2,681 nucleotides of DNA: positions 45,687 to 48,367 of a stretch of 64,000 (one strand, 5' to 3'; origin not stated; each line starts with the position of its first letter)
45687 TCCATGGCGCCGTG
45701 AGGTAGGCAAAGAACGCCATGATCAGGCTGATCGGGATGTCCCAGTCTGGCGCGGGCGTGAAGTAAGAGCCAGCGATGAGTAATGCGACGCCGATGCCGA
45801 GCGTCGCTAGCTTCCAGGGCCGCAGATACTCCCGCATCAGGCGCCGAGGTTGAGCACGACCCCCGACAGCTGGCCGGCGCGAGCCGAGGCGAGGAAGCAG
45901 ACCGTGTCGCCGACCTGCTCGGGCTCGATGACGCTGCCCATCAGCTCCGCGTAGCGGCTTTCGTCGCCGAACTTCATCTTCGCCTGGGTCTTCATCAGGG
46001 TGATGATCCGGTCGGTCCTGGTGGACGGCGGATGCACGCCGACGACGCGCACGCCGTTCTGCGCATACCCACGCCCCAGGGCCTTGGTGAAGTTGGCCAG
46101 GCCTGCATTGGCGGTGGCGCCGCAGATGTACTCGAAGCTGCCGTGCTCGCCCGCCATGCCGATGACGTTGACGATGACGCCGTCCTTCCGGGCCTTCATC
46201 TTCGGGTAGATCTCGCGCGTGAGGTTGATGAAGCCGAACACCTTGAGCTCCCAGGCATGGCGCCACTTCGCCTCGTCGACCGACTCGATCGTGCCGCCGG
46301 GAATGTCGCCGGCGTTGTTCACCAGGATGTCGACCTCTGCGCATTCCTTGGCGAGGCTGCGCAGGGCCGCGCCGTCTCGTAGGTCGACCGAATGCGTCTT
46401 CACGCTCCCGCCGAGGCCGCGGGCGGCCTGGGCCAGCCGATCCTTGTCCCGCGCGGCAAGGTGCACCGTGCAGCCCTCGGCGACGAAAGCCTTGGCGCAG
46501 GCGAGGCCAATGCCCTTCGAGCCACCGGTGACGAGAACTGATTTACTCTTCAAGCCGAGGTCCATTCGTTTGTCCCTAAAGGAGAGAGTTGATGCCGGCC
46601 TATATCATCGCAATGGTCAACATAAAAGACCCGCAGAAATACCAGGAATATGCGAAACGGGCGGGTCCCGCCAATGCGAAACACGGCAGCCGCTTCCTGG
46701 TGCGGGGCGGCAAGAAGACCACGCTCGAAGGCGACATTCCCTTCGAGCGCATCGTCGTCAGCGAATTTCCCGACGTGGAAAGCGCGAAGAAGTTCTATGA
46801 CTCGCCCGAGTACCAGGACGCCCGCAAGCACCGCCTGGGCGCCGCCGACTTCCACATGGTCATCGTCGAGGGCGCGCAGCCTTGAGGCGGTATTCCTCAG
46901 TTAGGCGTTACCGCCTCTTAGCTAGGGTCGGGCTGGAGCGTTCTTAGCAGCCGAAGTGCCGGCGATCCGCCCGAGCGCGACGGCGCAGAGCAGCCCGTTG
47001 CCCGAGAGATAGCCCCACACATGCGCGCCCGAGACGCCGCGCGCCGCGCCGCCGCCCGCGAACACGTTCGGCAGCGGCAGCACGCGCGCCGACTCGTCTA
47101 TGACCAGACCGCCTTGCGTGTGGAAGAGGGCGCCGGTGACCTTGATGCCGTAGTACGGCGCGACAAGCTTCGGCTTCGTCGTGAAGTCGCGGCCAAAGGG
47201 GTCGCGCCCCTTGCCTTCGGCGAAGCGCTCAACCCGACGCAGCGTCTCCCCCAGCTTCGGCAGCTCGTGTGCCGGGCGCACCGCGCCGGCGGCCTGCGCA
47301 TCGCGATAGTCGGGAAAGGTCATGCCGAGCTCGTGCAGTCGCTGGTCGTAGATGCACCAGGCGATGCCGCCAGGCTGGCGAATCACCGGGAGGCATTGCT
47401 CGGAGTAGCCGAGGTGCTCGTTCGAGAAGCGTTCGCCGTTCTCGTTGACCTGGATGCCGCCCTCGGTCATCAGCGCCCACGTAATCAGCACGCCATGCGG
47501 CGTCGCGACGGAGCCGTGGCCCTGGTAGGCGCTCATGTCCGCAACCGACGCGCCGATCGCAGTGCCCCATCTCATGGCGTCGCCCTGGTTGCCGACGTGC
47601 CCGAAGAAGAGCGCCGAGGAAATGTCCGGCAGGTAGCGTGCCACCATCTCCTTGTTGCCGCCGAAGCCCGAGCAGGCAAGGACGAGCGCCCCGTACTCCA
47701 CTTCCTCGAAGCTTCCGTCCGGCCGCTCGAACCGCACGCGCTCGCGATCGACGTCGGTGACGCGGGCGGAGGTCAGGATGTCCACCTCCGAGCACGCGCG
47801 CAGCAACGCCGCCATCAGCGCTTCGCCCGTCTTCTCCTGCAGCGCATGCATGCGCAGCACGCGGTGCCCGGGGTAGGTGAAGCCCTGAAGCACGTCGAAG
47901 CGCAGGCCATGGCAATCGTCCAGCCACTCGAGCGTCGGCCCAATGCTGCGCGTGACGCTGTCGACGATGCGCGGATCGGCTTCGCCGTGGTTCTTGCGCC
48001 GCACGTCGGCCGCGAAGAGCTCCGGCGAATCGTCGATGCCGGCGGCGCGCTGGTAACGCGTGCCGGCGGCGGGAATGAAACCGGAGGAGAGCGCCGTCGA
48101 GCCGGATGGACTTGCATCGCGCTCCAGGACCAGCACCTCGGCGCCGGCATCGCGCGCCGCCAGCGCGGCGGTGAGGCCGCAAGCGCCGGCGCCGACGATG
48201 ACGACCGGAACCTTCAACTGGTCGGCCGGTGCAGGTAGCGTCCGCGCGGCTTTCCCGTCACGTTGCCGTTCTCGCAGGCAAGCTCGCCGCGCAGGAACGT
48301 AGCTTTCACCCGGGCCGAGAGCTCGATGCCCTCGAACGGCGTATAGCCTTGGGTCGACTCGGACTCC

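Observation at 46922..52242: Amidohydrolase + LeuCD-type hydratase + KRCGH lyase + flavoprotein: echo of the dimethylmaleate branch of nicotinate fermentation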

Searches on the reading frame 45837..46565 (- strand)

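Call 4: search_protein_families(library=pfam, proteins=[window:45837-46565:-])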
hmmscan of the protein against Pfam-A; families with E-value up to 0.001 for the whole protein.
window:45837-46565:- (242 aa): 4 families
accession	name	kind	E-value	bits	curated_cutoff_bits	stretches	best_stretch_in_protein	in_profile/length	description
PF00106.31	adh_short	-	4.1e-40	137.8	26.6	1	8-187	1-187/195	short chain dehydrogenase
PF13561.12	adh_short_C2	-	1.6e-32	113.4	27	1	17-238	6-229/236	Enoyl-(Acyl carrier protein) reductase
PF08659.16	KR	-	3.6e-09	37.2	22.6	1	10-164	3-167/180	KR domain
PF01370.27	Epimerase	-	6.4e-05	22.9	20.9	1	10-90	1-76/240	NAD dependent epimerase/dehydratase family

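Call 5: search_protein_families(library=ncbifam, proteins=[window:45837-46565:-])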
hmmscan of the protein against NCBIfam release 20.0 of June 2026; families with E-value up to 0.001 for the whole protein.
window:45837-46565:- (242 aa): 219 families (the best 25 are shown)
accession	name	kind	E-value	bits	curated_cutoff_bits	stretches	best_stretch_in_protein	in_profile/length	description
NF004779.0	PRK06125.1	subfamily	1.3e-94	316.6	261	1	1-240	1-249/259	short-chain dehydrogenase/reductase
NF052558.1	MBtsdlDhBudC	equivalog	3.2e-39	135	270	1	6-239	2-236/250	meso-2,3-butanediol dehydrogenase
NF005559.1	PRK07231.1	subfamily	2.9e-38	131.8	215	1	5-239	2-242/249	glucose 1-dehydrogenase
NF009466.0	PRK12826.1-2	subfamily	1.9e-36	125.8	222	1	7-239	3-239/248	3-oxoacyl-ACP reductase FabG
NF004198.0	PRK05653.1-3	equivalog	1.4e-34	119.7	296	1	5-240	5-242/248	3-oxoacyl-ACP reductase FabG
NF005095.0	PRK06523.1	subfamily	6.7e-34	117.6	231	1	3-236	6-249/261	oxidoreductase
NF005893.0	PRK07856.1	equivalog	3.1e-32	111.8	255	1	3-240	5-237/255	SDR family oxidoreductase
NF004791.0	PRK06138.1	equivalog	6.6e-32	110.8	312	1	5-240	3-245/252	SDR family oxidoreductase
NF005878.0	PRK07825.1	subfamily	1.6e-31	109.7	287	1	5-192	7-197/278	short chain dehydrogenase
NF005468.0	PRK07062.1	equivalog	2.4e-31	109.2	266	1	2-177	3-187/265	SDR family oxidoreductase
TIGR01830.1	3oxo_ACP_reduc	equivalog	3.2e-30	105.6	297.75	1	10-239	1-233/239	3-oxoacyl-[acyl-carrier-protein] reductase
NF005806.0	PRK07666.1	equivalog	1.3e-29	103.2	286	1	5-191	5-198/239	3-ketoacyl-ACP reductase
TIGR01963.1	PHB_DH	subfamily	1.4e-29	103.2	307.05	1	8-240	2-248/255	3-hydroxybutyrate dehydrogenase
NF047420.2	EF_P_mod_YmfI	equivalog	3e-29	102.4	238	1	10-240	2-231/236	elongation factor P 5-aminopentanone reductase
NF006074.0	PRK08220.1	equivalog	4e-29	102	312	1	3-232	4-235/251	2,3-dihydro-2,3-dihydroxybenzoate dehydrogenase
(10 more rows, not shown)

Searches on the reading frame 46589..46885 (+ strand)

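Call 30: search_protein_families(library=pfam, proteins=[window:46589-46885:+], max_evalue=0.0001)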
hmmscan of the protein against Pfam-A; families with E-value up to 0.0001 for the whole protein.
window:46589-46885:+ (98 aa): 1 family
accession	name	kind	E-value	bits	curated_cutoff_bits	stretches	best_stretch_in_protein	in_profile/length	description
PF07045.17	DUF1330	-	1.2e-35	122.2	23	1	3-95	1-93/94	Domain of unknown function (DUF1330)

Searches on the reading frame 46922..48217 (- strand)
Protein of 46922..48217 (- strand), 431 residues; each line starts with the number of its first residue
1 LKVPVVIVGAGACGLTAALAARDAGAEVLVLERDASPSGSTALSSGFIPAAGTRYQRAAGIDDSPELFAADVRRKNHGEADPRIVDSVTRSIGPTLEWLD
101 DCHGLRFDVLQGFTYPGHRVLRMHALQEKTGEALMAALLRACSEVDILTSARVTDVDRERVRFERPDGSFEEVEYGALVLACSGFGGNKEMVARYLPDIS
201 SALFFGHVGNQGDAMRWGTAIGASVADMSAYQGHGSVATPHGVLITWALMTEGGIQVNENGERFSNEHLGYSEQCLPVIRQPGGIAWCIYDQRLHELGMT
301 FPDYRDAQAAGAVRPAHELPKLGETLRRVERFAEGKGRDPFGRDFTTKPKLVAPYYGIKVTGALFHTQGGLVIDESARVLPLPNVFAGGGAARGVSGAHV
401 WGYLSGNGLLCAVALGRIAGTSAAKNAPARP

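Call 4: search_protein_families(library=pfam, proteins=[window:46922-48217:-])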
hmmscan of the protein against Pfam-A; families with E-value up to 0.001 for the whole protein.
window:46922-48217:- (431 aa): 10 families
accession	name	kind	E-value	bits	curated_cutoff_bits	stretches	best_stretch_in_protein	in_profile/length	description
PF00890.30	FAD_binding_2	-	1.1e-43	150.4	20.4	1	5-409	2-414/414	FAD binding domain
PF07992.20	Pyr_redox_2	-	3.7e-11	43.4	26.1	1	5-181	3-106/291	Pyridine nucleotide-disulphide oxidoreductase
PF01266.30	DAO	-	2.8e-09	37.4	27.9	1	5-158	2-177/353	FAD dependent oxidoreductase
PF13450.12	NAD_binding_8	-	1.3e-07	32.2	21.9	1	7-41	1-35/68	NAD(P)-binding Rossmann-like domain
PF12831.13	FAD_oxidored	-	2.6e-07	30.7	27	1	5-160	2-118/416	FAD dependent oxidoreductase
PF03486.20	HI0933_like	-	4.9e-07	29.9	50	1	5-37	3-35/244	HI0933-like protein Rossmann domain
PF13738.12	Pyr_redox_3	-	1.9e-06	27.8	30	1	6-34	1-30/305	Pyridine nucleotide-disulphide oxidoreductase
PF01494.25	FAD_binding_3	-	3.4e-05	23.7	22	1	2-39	1-38/349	FAD binding domain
PF01946.23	Thi4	-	4.3e-05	23.3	26.2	1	3-43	18-59/235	Thi4 family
PF00070.33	Pyr_redox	-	0.00076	20.4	22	0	5-37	2-34/82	Pyridine nucleotide-disulphide oxidoreductase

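Call 5: search_protein_families(library=ncbifam, proteins=[window:46922-48217:-])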
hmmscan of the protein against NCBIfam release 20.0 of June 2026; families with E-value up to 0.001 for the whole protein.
window:46922-48217:- (431 aa): 61 families (the best 25 are shown)
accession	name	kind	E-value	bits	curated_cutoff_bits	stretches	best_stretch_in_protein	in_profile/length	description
TIGR01813.1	flavo_cyto_c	subfamily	2.1e-54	184.9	285.45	1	4-420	1-443/444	flavocytochrome c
NF005064.0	PRK06481.1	equivalog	1.5e-42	146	542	1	4-427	63-503/506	flavocytochrome c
NF005511.0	PRK07121.1-4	equivalog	1.3e-40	139.4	466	3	4-108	22-125/553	FAD-binding protein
NF006130.0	PRK08274.1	equivalog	8.7e-35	120.4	369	1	2-427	5-462/467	FAD-dependent tricarballylate dehydrogenase TcuA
NF005510.0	PRK07121.1-3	subfamily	7e-31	107.5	481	2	177-427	233-490/492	FAD-binding protein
NF009478.0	PRK12844.1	equivalog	6.2e-26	90.8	789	2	3-79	9-89/559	3-ketosteroid-delta-1-dehydrogenase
NF009473.0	PRK12835.1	subfamily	5.1e-25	87.9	837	2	3-107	12-117/585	FAD-binding protein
NF005512.0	PRK07121.1-5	subfamily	1.1e-24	86.8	812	2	4-131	23-149/489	FAD-binding protein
NF053717.1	VnlPnlRedVprA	equivalog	1.9e-24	86.3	600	1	5-269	9-286/481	vinyl phenol reductase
NF005513.0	PRK07121.1-6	equivalog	4.4e-24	84.9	608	2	3-108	7-111/533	FAD-binding protein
NF005882.1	PRK07843.1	equivalog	1.4e-23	83.1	788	2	131-294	201-382/547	3-oxosteroid 1-dehydrogenase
NF053676.1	4oxCHCAChcC1Cy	equivalog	1.1e-22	80.2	1000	2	4-113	3-112/528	4-oxocyclohexanecarboxylate 2-dehydrogenase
NF005509.0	PRK07121.1-2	subfamily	1.4e-22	80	630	2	5-108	45-149/527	FAD-binding protein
NF005508.0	PRK07121.1-1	equivalog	6.1e-22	77.8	537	2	3-101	21-119/497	FAD-binding protein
NF004789.0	PRK06134.1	subfamily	1.9e-21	76.3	747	2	3-86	13-96/581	FAD-dependent oxidoreductase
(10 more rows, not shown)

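Call 19: search_solved_structures(query=window:46922-48217:-, max_evalue=0.00001, show_alignments=1)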
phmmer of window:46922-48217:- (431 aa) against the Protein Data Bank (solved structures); distinct sequences matched with E-value up to 0.00001: 30.
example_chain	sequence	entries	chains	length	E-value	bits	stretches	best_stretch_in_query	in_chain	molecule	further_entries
1qo8_A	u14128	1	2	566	3e-47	164.7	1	4-427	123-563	FLAVOCYTOCHROME C3 FUMARATE REDUCTASE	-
1d4d_A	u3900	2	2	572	4.5e-45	157.5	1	4-427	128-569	FLAVOCYTOCHROME C FUMARATE REDUCTASE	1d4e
1d4c_A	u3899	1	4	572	7.6e-45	156.8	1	4-427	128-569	FLAVOCYTOCHROME C FUMARATE REDUCTASE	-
1jrz_A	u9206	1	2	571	3.3e-39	138.2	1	3-426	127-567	FLAVOCYTOCHROME C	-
2b7s_A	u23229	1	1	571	5.3e-38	134.3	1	3-426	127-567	Fumarate reductase flavoprotein subunit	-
1jry_A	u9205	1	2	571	5.3e-38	134.2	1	3-426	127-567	FLAVOCYTOCHROME C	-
1p2e_A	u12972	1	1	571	5.9e-38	134.1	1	3-426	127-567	flavocytochrome c3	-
1qjd_A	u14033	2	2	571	5.9e-38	134.1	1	3-426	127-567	FLAVOCYTOCHROME C3 | Fumarate reductase flavoprotein subunit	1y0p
1p2h_A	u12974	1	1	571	6e-38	134.1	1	3-426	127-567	flavocytochrome c3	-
1jrx_A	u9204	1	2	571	6.7e-38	133.9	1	3-426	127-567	FLAVOCYTOCHROME C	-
2b7r_A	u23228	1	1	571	7.9e-38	133.7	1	3-426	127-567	Fumarate reductase flavoprotein subunit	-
1q9i_A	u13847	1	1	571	8.9e-38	133.5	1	3-426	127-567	flavocytochrome c3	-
1ksu_A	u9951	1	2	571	3.9e-37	131.4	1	3-426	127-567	flavocytochrome c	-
1m64_A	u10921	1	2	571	7.3e-37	130.5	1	3-426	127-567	flavocytochrome c3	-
1lj1_A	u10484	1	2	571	8.2e-37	130.3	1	3-426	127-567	flavocytochrome c3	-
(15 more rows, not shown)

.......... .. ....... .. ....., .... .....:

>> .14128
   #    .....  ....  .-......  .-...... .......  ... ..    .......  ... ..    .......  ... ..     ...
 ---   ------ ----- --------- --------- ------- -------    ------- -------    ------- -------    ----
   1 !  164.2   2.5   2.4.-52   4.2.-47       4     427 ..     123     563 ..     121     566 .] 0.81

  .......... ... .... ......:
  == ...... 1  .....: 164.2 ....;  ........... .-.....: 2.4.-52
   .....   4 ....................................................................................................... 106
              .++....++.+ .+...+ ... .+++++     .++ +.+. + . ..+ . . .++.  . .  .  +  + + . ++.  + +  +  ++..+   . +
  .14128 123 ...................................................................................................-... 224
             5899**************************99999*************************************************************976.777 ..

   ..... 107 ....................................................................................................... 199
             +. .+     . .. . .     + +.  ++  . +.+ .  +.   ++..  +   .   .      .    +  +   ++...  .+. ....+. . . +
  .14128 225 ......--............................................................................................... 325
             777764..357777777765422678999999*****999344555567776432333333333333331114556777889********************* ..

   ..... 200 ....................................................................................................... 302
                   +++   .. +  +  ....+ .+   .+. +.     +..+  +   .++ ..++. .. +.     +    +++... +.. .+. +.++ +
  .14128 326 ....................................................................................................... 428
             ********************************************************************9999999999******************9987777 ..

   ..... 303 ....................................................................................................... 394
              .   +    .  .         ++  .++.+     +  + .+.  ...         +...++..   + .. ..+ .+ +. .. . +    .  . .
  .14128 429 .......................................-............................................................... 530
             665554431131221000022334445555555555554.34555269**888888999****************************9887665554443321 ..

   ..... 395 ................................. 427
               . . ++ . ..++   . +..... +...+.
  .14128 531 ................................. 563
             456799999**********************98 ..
